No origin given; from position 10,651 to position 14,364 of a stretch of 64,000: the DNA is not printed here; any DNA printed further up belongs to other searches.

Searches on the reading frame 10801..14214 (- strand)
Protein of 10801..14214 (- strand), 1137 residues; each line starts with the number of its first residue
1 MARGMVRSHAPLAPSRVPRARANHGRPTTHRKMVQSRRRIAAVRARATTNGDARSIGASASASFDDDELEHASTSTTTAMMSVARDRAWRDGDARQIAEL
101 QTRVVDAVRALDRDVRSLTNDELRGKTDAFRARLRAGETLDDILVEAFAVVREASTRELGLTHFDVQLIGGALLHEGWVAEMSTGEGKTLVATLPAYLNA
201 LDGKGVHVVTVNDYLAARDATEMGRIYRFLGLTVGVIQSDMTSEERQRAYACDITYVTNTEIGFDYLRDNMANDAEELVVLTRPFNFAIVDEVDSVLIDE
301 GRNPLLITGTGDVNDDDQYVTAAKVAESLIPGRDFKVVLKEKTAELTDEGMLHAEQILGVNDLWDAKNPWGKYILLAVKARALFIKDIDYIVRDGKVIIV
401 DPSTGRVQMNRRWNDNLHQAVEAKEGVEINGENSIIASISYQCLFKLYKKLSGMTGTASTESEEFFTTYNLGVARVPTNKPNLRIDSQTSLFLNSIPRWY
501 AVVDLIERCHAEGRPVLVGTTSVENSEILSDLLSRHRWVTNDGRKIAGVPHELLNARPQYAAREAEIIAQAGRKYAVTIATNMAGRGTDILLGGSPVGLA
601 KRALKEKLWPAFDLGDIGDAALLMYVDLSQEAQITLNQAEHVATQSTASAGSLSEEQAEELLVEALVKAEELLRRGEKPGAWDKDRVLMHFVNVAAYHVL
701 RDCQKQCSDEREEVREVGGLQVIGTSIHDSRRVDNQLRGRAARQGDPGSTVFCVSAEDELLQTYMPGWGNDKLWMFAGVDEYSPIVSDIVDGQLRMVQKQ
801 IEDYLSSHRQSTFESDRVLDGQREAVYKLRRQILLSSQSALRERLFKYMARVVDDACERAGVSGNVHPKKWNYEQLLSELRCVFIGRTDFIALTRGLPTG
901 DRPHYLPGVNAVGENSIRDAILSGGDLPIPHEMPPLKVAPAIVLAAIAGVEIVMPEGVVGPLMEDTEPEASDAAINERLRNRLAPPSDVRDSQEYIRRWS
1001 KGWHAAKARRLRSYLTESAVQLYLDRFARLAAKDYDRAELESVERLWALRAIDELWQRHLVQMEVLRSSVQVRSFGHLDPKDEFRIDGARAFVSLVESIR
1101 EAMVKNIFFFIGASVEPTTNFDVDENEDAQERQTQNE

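Call 28: search_protein_families(library=pfam, proteins=[window:10801-14214:-], max_evalue=0.00001)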
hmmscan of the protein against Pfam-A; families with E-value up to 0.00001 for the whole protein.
window:10801-14214:- (1137 aa): 5 families
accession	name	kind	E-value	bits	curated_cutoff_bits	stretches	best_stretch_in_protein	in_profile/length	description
PF07517.20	SecA_DEAD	-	1.6e-117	392.3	24.6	1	93-465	9-289/290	SecA DEAD-like domain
PF21090.3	P-loop_SecA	-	9.7e-62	208.7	27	1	482-765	2-189/205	SecA P-loop domain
PF07516.18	SecA_SW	-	9.9e-37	127.4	26.7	1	784-1108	1-197/200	SecA Wing and Scaffold domain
PF01043.26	SecA_PP_bind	-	9.3e-31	107.1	23.5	1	316-422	3-110/110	SecA preprotein cross-linking domain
PF00270.35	DEAD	-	2.9e-07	30.8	26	1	177-304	16-136/167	DEAD/DEAH box helicase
